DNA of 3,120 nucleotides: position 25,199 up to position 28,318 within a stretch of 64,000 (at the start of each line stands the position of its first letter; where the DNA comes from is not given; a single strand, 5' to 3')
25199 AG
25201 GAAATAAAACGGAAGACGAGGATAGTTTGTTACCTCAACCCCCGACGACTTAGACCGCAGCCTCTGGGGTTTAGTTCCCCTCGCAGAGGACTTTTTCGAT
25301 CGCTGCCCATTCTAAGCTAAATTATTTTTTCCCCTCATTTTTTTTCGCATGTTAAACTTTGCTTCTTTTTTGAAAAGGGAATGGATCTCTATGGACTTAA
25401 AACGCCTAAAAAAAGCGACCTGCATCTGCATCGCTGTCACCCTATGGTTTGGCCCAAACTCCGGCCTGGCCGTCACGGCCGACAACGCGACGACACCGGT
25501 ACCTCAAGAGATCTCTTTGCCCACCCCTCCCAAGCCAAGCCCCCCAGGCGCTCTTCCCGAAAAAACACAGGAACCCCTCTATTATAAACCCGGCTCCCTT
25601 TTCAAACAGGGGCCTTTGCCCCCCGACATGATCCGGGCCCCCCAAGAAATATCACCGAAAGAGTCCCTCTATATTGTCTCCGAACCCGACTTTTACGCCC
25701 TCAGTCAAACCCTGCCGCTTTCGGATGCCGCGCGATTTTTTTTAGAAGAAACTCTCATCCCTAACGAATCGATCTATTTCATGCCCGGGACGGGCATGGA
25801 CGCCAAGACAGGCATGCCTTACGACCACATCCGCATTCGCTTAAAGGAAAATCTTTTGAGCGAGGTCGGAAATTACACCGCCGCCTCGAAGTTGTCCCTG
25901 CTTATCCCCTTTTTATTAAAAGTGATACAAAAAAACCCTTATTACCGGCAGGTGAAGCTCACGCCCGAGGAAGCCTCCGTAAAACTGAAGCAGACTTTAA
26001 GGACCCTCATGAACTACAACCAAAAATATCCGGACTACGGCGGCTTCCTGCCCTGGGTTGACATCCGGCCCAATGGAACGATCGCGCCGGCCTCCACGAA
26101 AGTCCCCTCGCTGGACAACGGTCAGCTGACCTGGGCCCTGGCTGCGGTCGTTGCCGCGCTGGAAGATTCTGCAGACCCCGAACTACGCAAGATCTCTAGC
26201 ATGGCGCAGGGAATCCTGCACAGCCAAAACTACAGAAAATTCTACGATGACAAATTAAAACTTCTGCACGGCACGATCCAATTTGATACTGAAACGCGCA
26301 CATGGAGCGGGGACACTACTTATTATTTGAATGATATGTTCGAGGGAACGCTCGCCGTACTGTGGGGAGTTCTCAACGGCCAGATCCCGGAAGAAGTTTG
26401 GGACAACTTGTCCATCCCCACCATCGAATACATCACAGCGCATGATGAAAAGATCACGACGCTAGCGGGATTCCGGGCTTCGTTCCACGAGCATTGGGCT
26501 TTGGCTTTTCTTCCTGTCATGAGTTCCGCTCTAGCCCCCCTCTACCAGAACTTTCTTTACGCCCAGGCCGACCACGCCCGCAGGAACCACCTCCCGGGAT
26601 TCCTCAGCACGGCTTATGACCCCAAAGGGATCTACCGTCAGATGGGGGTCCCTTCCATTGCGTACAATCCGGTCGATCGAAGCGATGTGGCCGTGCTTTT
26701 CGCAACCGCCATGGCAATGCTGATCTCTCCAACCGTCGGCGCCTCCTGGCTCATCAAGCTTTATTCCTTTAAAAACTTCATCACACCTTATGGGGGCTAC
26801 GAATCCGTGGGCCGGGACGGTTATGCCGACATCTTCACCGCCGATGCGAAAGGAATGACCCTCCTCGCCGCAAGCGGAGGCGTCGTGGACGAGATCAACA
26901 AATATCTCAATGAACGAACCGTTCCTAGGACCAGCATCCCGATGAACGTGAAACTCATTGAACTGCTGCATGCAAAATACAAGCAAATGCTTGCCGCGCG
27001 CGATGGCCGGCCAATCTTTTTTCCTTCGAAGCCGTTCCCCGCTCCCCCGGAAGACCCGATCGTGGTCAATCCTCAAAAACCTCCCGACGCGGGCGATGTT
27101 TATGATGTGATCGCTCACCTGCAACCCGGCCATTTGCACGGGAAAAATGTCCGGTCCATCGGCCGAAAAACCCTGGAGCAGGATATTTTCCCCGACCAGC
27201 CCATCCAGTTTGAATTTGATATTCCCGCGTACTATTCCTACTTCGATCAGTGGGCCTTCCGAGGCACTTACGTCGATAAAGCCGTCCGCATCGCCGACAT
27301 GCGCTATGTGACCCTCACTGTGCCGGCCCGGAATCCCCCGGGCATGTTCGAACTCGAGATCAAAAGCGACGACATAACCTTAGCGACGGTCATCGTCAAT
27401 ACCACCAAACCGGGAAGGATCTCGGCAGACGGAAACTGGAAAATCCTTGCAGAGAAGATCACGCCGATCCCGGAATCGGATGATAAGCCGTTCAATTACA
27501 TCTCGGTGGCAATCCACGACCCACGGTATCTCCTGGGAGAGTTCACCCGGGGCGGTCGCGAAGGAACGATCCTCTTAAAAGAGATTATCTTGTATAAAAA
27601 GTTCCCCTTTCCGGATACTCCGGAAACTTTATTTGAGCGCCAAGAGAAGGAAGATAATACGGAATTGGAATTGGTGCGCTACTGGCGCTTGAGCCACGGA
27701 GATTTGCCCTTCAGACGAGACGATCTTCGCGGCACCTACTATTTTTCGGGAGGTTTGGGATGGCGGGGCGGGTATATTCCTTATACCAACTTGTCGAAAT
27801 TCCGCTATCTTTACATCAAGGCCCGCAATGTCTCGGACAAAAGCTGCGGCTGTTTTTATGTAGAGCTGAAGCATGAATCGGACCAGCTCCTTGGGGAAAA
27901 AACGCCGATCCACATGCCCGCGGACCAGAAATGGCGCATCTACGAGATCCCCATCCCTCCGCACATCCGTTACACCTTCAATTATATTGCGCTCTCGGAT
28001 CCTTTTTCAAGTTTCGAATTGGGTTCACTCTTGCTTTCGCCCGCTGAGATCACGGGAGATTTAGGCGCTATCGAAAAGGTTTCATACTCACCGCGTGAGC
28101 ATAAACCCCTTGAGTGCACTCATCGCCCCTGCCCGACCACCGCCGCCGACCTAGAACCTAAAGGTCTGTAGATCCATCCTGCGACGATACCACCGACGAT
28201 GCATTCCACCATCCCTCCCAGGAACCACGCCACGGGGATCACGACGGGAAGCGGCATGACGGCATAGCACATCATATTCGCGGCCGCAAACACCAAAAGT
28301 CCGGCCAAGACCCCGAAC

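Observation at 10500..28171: A GH144/DUF3131-like (alpha/alpha)6 domain is duplicated: one free-standing secreted protein and one module embedded in the giant YD-repeat protein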

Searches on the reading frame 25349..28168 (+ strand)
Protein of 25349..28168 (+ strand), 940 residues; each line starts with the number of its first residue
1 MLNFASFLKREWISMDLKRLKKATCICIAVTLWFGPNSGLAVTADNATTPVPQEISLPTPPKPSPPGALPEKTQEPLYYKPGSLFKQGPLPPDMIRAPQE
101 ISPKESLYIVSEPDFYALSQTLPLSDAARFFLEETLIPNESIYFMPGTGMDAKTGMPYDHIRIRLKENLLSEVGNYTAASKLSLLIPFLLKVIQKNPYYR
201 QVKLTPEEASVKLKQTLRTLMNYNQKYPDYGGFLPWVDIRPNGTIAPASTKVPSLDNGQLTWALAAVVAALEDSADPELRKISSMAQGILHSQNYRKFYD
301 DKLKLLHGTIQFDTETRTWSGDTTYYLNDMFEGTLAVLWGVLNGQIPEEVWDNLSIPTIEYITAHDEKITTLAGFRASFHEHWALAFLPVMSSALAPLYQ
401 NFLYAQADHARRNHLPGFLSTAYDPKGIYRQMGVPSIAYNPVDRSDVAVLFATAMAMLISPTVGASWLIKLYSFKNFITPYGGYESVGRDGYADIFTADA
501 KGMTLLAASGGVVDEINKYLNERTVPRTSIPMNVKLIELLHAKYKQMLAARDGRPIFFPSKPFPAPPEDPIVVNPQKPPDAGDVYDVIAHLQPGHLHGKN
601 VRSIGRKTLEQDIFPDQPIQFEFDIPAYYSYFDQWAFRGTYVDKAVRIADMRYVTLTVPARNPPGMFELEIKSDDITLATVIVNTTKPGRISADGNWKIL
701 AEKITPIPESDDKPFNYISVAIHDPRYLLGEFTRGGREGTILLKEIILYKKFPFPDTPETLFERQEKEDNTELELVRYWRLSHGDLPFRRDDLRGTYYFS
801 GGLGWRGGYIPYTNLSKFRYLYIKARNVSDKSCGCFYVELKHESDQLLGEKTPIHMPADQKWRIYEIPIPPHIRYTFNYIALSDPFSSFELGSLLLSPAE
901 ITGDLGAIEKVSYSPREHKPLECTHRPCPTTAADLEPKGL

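Call 5: search_protein_families(library=pfam, proteins=[window:25349-28168:+], max_evalue=0.01)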
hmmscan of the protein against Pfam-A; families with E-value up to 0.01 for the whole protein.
window:25349-28168:+ (940 aa): 0 families

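Call 9: search_solved_structures(query=window:25349-28168:+, max_evalue=1, show_alignments=2)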
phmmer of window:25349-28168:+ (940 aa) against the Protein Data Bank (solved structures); distinct sequences matched with E-value up to 1: 3.
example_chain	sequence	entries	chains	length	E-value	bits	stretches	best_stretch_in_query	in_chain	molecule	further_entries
6imu_A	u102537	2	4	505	2.6e-24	88.7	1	206-529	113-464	Endo-beta-1,2-glucanase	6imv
6imw_A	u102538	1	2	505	6.7e-24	87.4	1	206-529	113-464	Endo-beta-1,2-glucanase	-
8xuj_A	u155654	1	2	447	2.2e-13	52.6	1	141-505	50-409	Membrane protein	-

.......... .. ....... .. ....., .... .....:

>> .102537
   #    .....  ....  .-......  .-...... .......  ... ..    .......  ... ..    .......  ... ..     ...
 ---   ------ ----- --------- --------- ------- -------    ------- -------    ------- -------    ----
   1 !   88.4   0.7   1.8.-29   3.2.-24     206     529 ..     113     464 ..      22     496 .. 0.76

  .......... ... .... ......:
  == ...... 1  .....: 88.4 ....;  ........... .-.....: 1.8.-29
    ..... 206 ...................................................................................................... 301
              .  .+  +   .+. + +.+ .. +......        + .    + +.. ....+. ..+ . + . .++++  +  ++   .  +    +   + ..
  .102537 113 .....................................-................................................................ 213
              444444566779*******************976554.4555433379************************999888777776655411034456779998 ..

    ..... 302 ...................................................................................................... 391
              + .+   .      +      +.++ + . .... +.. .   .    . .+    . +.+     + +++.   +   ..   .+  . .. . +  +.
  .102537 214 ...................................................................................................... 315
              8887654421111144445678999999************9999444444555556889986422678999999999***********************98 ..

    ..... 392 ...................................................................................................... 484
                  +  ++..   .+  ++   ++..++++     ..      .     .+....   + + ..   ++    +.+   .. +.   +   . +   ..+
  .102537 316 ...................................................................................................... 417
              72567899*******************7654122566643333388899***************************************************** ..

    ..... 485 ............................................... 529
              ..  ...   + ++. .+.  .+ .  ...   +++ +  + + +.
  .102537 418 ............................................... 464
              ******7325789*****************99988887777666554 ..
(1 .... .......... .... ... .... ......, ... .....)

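Call 16: find_homologous_proteins(query=window:25349-28168:+, max_evalue=0.001)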
Query window:25349-28168:+ (940 aa): 76 proteins with E <= 0.001 among 8000 candidates.
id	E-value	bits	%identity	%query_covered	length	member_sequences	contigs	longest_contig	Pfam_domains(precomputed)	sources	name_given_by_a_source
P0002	0.0e+0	1936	89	99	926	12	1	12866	PF26157.1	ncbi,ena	-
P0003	0.0e+0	1879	85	99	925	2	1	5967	PF26157.1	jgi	-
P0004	0.0e+0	1860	85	99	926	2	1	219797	PF26157.1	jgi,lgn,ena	-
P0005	0.0e+0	1830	84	99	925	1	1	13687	PF26157.1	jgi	jgi:hypothetical protein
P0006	0.0e+0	1800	83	97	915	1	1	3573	PF26157.1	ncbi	-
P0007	0.0e+0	1794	82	98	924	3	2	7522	PF26157.1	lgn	-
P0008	0.0e+0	1774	83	98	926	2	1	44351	PF26157.1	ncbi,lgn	-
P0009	0.0e+0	1771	83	96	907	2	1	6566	PF26157.1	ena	-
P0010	0.0e+0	1769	84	96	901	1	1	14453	PF26157.1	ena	-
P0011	0.0e+0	1729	86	90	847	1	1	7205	PF26157.1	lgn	-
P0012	0.0e+0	1709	78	98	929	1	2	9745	PF26157.1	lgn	-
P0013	0.0e+0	1702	80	96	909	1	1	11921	PF26157.1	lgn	-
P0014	0.0e+0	1662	82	93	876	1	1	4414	PF26157.1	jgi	jgi:hypothetical protein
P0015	0.0e+0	1628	76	97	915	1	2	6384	PF26157.1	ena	-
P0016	0.0e+0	1620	74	99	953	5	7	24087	PF26157.1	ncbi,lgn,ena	-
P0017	0.0e+0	1584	74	98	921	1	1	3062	PF26157.1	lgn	-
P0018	0.0e+0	1583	81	88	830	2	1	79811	PF26157.1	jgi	-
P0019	0.0e+0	1552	72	98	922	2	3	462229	PF26157.1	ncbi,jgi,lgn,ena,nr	ncbi:MAG TPA: hypothetical protein PLO78_05435 [Candidatus Omnitrophota bacterium]|nr:hypothetical p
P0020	0.0e+0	1513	71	98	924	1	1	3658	PF26157.1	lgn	-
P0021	0.0e+0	1464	79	84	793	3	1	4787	PF26157.1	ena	-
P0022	0.0e+0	1374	65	96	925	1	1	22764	PF26157.1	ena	-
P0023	0.0e+0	1302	63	97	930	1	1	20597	PF26157.1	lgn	-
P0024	0.0e+0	1260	87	65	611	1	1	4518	PF26157.1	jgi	jgi:hypothetical protein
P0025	0.0e+0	1226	61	94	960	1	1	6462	PF26157.1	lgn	-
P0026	0.0e+0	1220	60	94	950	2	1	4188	PF26157.1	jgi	-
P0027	0.0e+0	1215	63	89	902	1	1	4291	PF26157.1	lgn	-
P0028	0.0e+0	1207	59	98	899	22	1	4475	PF26157.1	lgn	-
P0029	0.0e+0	1174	58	96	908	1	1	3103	PF26157.1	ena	-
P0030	0.0e+0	1131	58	93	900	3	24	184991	PF26157.1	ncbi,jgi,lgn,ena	-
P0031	0.0e+0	1114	57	93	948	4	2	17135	PF26157.1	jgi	-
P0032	0.0e+0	1090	58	90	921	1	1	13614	PF26157.1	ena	-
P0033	0.0e+0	1074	59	85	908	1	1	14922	PF26157.1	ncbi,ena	-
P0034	0.0e+0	1069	59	83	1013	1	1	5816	PF26157.1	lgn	-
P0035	0.0e+0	1020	56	83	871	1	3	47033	PF26157.1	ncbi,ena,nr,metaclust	ncbi:MAG: hypothetical protein A2Z83_02065 [Omnitrophica bacterium GWA2_52_8]|nr:MAG: hypothetical p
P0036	0.0e+0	1017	56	85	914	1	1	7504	PF26157.1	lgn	-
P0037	0.0e+0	1015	58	84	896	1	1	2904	PF26157.1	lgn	-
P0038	5.7e-298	1009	55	86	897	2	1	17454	PF26157.1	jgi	jgi:hypothetical protein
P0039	2.4e-297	1007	57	83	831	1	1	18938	PF26157.1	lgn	-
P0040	8.0e-297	1006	55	85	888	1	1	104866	PF26157.1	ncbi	-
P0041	6.7e-295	999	54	85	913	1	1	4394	PF26157.1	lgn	-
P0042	3.5e-294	997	57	82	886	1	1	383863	PF26157.1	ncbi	-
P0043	2.7e-293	994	51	94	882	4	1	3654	PF26157.1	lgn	-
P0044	6.5e-291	986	55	81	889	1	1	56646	PF26157.1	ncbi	-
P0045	1.3e-290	985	54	82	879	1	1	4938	PF26157.1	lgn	-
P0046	3.6e-290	984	55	84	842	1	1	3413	PF26157.1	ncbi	-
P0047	1.1e-289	982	56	82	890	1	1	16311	PF26157.1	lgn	-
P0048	4.4e-288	977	50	91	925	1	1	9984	PF26157.1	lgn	-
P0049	2.1e-286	971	53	85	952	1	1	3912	PF26157.1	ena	-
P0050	9.7e-285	966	52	89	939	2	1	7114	PF26157.1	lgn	-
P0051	1.1e-284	965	52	85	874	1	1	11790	PF26157.1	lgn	-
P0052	1.1e-284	965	52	87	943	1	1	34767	PF26157.1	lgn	-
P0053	9.0e-284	962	53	85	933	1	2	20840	PF26157.1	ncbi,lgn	-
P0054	5.0e-282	957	53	86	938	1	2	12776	PF26157.1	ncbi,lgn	-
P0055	2.0e-281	955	50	96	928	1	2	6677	PF26157.1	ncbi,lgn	-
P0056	1.4e-280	952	52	85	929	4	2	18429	PF26157.1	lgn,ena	-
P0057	2.3e-280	951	52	85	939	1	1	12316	PF26157.1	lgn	-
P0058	3.0e-280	951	52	85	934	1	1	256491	PF26157.1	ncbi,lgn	-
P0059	3.4e-280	951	54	81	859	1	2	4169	PF26157.1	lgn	-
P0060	1.9e-276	938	52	85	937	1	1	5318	PF26157.1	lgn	-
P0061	4.8e-275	934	53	84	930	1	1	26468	PF26157.1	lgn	-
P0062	3.6e-274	931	54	84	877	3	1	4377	PF26157.1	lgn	-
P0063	8.9e-267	906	52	82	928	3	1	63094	PF26157.1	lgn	-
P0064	8.0e-265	900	51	83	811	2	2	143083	PF26157.1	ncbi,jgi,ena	-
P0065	7.2e-233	794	46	81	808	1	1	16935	PF26157.1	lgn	-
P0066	7.6e-229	781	44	84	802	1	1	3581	PF26157.1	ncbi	-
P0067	8.7e-223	761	57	63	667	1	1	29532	PF26157.1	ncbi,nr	ncbi:MAG: hypothetical protein HZC17_01150 [Candidatus Omnitrophica bacterium]|nr:hypothetical prote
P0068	3.2e-219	749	46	82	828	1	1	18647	PF26157.1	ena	-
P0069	6.2e-170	586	45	67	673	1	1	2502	PF26157.1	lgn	-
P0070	6.3e-83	298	32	62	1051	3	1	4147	PF26157.1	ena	-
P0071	2.0e-26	111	26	47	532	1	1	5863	PF26157.1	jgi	jgi:hypothetical protein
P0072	3.5e-19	87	26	36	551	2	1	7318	PF26157.1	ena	-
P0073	5.9e-19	86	26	40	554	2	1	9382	PF26157.1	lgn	-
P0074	6.5e-17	79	26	41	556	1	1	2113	PF26157.1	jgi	-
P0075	1.2e-14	72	25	47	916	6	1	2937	PF26157.1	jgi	-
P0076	2.5e-14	71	25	46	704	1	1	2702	PF26157.1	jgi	-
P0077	1.0e-12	65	25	42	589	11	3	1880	PF26157.1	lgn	-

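Call 19: find_encoding_contigs(protein=P0004, flank=10000, max_places=2)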
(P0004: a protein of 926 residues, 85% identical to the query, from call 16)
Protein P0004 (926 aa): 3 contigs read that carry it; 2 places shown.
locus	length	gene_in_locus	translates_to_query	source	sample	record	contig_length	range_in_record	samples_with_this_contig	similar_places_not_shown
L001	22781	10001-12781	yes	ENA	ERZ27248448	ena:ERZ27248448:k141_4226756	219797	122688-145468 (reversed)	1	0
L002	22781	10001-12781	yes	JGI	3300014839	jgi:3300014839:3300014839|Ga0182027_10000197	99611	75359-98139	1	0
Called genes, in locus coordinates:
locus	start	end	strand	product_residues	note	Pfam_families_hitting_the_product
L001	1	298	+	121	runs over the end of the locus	-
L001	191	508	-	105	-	-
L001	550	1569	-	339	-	-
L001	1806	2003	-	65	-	-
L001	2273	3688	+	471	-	PF03349:Toluene_X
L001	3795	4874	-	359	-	PF01210:NAD_Gly3P_dh_N, PF03807:F420_oxidored (weak), PF07479:NAD_Gly3P_dh_C, PF20618:GPD_NAD_C_bact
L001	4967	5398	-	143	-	PF13279:4HBT_2, PF03061:4HBT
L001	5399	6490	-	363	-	PF00226:DnaJ, PF01556:DnaJ_C, PF00684:DnaJ_CXXCXGXG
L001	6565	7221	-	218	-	PF01025:GrpE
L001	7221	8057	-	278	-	PF01628:HrcA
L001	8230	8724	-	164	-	PF13801:Metal_resist, PF07813:LTXXQ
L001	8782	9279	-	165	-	PF13490:zf-HC2 (weak)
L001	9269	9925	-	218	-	PF04542:Sigma70_r2, PF08281:Sigma70_r4_2, PF04545:Sigma70_r4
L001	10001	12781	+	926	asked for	PF26157:SGL_GH162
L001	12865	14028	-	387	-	PF02518:HATPase_c (weak)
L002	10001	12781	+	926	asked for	PF26157:SGL_GH162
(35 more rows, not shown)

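Call 20: find_encoding_contigs(protein=P0019, flank=10000, max_places=2)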
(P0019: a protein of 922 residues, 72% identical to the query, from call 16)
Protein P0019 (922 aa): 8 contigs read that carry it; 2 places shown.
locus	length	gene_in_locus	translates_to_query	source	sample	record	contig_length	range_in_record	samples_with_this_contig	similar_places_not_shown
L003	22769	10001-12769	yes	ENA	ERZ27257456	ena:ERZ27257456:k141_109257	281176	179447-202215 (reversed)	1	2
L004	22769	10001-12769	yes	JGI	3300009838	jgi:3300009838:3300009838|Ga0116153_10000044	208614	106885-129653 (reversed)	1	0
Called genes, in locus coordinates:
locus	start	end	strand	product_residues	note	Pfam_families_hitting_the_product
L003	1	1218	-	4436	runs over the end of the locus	PF05048:NosD, PF05593:RHS_repeat (faint), PF13229:Beta_helix, PF15711:ILEI (faint)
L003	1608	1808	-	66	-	-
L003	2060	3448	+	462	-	PF03349:Toluene_X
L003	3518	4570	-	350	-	PF01210:NAD_Gly3P_dh_N, PF03807:F420_oxidored (weak), PF07479:NAD_Gly3P_dh_C, PF20618:GPD_NAD_C_bact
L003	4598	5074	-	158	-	PF13279:4HBT_2, PF03061:4HBT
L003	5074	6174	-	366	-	-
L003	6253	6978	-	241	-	PF01025:GrpE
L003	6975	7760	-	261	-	PF01628:HrcA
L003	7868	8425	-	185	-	PF13801:Metal_resist, PF07813:LTXXQ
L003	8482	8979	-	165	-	PF13490:zf-HC2 (weak)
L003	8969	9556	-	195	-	PF04542:Sigma70_r2, PF07638:Sigma70_ECF (weak), PF04545:Sigma70_r4, PF08281:Sigma70_r4_2, PF13384:HTH_23 (weak), PF13556:HTH_30 (weak)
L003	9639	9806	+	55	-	-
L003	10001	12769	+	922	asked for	PF26157:SGL_GH162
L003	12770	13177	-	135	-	-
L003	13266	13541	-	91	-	-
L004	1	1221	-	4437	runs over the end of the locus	PF05048:NosD, PF05593:RHS_repeat (faint), PF13229:Beta_helix, PF15711:ILEI (faint)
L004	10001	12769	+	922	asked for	PF26157:SGL_GH162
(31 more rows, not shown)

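Call 25: search_protein_families(library=ncbifam, proteins=[window:25349-28168:+], max_evalue=0.01)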
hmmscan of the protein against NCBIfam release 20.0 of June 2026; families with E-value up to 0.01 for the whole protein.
window:25349-28168:+ (940 aa): 0 families
